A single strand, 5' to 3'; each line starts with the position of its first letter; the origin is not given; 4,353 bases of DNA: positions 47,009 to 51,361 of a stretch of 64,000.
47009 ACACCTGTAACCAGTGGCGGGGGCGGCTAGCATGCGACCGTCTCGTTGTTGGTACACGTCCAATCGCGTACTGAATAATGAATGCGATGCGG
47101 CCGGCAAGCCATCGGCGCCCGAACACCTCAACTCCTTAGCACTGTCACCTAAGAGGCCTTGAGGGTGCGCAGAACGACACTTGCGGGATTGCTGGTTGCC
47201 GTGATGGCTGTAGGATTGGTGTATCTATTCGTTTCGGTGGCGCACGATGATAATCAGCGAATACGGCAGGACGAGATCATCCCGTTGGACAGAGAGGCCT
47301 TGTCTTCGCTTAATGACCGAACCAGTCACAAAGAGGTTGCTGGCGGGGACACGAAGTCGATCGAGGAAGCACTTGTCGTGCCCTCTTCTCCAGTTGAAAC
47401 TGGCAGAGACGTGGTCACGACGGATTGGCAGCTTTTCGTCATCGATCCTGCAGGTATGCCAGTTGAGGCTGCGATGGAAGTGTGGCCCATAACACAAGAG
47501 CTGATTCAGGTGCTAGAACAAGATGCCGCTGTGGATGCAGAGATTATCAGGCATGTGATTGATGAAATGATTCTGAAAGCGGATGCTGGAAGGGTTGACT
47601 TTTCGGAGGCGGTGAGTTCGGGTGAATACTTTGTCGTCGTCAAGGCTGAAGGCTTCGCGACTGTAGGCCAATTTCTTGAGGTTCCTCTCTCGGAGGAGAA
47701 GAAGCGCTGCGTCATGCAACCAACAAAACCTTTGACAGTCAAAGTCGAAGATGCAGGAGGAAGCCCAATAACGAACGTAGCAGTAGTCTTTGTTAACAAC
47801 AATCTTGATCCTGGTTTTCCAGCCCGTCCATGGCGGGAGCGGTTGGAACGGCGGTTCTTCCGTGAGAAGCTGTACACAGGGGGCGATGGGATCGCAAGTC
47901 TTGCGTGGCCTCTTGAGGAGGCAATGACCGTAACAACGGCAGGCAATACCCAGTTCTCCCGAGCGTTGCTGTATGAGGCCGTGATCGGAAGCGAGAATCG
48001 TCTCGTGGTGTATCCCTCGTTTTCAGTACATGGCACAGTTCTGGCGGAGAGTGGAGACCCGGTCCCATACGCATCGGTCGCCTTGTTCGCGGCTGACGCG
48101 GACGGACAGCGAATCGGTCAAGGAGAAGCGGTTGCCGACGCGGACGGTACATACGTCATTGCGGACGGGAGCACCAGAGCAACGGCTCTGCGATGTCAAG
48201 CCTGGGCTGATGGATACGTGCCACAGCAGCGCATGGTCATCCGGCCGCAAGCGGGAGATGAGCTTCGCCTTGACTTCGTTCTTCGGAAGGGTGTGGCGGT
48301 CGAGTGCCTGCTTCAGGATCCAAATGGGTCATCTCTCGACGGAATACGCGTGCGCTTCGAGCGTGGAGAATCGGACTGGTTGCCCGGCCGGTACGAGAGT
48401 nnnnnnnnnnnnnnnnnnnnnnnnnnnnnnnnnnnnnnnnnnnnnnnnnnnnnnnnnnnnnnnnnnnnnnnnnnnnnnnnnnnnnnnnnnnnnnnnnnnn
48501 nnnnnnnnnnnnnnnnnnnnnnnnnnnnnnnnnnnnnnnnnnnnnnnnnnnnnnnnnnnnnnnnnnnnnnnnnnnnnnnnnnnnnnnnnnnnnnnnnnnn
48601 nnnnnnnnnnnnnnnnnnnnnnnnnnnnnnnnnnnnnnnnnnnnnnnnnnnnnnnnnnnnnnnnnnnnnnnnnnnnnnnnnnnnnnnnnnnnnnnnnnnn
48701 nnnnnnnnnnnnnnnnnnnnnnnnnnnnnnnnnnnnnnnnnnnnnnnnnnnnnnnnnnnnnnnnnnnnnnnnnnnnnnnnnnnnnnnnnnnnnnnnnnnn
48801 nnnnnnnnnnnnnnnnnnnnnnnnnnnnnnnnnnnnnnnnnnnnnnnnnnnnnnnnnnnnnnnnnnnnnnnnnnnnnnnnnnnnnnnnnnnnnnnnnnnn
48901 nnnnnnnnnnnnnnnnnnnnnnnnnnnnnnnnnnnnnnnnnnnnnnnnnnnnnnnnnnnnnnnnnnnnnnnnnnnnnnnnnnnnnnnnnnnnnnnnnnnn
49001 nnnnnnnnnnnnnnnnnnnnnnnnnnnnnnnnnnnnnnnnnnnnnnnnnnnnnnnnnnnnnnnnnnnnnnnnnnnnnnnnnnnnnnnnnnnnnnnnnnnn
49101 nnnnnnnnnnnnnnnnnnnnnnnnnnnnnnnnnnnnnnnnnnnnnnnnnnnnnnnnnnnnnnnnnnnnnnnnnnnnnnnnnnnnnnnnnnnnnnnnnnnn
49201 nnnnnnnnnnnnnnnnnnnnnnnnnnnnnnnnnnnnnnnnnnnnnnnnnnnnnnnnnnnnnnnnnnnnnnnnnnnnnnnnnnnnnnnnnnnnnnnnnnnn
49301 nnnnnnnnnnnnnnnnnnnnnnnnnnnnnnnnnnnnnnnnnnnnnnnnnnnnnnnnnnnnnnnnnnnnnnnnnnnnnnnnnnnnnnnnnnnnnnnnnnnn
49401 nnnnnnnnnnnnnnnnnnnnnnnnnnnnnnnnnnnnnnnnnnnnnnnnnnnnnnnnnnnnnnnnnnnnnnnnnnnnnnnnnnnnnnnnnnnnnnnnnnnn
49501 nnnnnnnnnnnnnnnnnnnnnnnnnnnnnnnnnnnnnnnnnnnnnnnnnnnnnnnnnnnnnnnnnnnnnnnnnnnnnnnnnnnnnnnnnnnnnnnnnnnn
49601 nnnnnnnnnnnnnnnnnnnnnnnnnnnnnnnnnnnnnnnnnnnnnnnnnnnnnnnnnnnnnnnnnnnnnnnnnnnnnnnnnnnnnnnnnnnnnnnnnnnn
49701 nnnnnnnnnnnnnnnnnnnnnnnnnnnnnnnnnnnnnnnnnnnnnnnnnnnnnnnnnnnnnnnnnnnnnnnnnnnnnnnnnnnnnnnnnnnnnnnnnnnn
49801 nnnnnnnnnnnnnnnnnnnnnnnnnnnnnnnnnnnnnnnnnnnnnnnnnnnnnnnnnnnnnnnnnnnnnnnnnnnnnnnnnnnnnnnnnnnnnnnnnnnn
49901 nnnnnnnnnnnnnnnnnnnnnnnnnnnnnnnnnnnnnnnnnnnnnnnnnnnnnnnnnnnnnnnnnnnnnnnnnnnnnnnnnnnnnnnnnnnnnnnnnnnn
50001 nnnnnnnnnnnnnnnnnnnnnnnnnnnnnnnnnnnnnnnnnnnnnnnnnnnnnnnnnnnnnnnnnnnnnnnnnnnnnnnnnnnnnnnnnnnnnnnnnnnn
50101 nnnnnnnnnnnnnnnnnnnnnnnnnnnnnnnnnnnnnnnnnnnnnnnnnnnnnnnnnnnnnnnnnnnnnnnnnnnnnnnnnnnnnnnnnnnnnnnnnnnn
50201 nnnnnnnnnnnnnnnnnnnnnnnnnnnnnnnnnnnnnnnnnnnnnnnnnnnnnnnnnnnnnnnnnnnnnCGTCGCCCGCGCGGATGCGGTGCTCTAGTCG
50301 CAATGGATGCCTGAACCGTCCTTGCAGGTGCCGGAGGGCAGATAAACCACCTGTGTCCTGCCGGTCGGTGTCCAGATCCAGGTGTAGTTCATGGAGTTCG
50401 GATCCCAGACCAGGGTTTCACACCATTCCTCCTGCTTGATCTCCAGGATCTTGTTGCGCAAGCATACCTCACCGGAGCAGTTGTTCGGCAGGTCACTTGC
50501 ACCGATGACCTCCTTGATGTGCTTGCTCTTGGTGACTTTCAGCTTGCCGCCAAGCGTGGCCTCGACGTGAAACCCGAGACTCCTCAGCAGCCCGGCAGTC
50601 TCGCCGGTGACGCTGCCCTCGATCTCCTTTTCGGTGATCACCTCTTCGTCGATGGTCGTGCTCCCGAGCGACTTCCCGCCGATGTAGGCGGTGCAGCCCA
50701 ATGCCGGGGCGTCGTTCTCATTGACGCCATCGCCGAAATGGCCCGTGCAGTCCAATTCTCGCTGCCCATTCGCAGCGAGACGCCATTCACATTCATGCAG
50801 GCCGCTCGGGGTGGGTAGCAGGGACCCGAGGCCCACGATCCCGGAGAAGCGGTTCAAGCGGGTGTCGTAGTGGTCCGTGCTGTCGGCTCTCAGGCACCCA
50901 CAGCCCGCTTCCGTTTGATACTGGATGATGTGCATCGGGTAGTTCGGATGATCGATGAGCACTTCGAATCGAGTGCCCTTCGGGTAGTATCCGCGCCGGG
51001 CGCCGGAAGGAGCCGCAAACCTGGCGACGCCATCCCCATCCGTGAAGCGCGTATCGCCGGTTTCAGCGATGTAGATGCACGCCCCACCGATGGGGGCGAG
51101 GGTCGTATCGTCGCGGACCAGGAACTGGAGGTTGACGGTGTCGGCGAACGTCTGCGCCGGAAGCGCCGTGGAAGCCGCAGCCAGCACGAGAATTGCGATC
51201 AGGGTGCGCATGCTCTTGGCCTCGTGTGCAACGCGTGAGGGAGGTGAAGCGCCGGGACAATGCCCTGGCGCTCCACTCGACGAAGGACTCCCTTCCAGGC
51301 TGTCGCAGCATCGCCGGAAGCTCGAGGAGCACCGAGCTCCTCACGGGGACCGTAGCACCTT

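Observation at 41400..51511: A 10-kb surface-protein/sigma block separates citD-citE from citF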

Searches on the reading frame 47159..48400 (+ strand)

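Call 34: search_protein_families(library=pfam, proteins=[window:47159-48400:+], max_evalue=10)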
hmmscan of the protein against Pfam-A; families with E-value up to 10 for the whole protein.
window:47159-48400:+ (414 aa): 6 families
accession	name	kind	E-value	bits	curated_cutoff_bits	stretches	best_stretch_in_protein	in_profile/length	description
PF13620.12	CarboxypepD_reg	-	2.6e-15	57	32.3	1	289-376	1-82/82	Carboxypeptidase regulatory-like domain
PF02369.22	Big_1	-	3.7e-06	27.4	34.9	2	191-215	20-44/93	Bacterial Ig-like domain (group 1)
PF05688.17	BIg21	-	0.0073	17.3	27.4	1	293-344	9-60/109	Bacterial Immunoglobulin-like 21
PF05295.16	Luciferase_N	-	0.0089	16.5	25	1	113-172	3-59/82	Luciferase/LBP N-terminal domain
PF17789.7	MG4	-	0.081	13.6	24.7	1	192-249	18-59/95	Macroglobulin domain MG4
PF00775.27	Dioxygenase_C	-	0.25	11.2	27.3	1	289-317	31-59/182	Dioxygenase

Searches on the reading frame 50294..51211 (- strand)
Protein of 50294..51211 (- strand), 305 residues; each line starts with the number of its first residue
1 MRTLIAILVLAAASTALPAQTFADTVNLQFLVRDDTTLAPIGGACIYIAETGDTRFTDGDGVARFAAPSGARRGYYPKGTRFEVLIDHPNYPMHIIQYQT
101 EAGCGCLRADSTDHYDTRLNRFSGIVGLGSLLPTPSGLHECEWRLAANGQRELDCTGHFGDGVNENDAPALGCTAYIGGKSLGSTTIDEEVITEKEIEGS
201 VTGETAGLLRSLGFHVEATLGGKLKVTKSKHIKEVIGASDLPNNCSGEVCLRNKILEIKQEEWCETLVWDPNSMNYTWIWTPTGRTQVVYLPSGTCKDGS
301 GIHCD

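Call 4: search_protein_families(library=pfam, proteins=[window:50294-51211:-], max_evalue=0.01)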
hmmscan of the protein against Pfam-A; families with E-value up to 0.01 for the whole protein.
window:50294-51211:- (305 aa): 0 families

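Call 5: search_protein_families(library=ncbifam, proteins=[window:50294-51211:-], max_evalue=0.01)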
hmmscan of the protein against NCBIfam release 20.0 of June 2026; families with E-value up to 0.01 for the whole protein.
window:50294-51211:- (305 aa): 0 families

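Call 34: search_protein_families(library=pfam, proteins=[window:50294-51211:-], max_evalue=10)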
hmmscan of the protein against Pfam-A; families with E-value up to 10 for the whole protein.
window:50294-51211:- (305 aa): 0 families

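Call 54: search_protein_representatives(protein=window:50294-51211:-)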
Query: 305 residues. Proteins with E-value up to 0.001 (for the whole library): 16; up to 1e-10: 7; up to 1e-30: 4. The best 16 are listed.
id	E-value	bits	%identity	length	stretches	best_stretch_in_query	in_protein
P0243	1.2e-209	711.2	100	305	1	1-305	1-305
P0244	1.3e-75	270.9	47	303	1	9-302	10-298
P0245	3.7e-68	246.4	41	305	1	7-302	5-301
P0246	3.3e-64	233.4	44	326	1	11-304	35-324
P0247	1.7e-19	86.6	35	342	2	152-265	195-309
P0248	1.6e-18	83.3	35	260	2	123-302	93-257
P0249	1.8e-11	60.2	31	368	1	13-305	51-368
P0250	1.4e-10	57.2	36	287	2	4-92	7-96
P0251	1.1e-09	54.3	32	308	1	11-300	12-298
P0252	2.3e-08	50.0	28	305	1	7-302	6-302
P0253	5.9e-08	48.6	36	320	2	6-76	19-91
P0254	3.1e-06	43.0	34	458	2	171-264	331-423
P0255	6.7e-06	41.9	37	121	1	170-260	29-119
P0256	1.0e-05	41.3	31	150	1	193-302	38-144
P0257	1.4e-04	37.6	25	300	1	16-302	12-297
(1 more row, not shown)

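Call 55: find_encoding_contigs(protein=P0244, flank=10000, max_places=3)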
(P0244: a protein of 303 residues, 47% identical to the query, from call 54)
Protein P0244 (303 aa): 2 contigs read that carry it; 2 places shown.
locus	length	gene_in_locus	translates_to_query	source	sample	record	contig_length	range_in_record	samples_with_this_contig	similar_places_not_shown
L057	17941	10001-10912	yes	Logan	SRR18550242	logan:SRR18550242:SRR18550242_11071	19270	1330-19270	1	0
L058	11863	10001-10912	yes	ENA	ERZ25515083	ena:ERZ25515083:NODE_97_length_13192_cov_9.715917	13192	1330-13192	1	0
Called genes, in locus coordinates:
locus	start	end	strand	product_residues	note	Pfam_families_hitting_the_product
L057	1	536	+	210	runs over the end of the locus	PF08281:Sigma70_r4_2 (weak)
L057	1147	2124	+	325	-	PF18884:TSP3_bac (faint)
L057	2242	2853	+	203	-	PF07638:Sigma70_ECF (weak), PF04542:Sigma70_r2, PF08281:Sigma70_r4_2, PF04545:Sigma70_r4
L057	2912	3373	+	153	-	-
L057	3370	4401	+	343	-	-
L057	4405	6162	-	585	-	PF08245:Mur_ligase_M, PF02875:Mur_ligase_C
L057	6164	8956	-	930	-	PF18921:Cyanophycin_syn, PF02222:ATP-grasp, PF02786:CPSase_L_D2, PF07478:Dala_Dala_lig_C (weak), PF08443:RimK, PF13549:ATP-grasp_5, PF08245:Mur_ligase_M, PF02875:Mur_ligase_C, +1 more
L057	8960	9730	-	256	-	PF03575:Peptidase_S51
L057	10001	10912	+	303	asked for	-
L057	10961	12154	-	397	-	PF07969:Amidohydro_3 (weak), PF01979:Amidohydro_1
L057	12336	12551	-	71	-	-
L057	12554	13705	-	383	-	-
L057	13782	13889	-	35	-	-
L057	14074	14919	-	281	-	PF02540:NAD_synthase, PF06508:QueC (faint)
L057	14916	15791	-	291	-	PF00795:CN_hydrolase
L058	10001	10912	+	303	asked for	-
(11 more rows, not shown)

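Call 85: search_protein_families(library=phrogs, proteins=[window:50294-51211:-], max_evalue=0.001)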
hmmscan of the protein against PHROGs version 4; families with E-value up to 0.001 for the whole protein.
window:50294-51211:- (305 aa): 0 families

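Call 86: search_protein_families(library=padloc, proteins=[window:50294-51211:-], max_evalue=0.001)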
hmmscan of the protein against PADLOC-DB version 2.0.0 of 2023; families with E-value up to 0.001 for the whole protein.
window:50294-51211:- (305 aa): 0 families
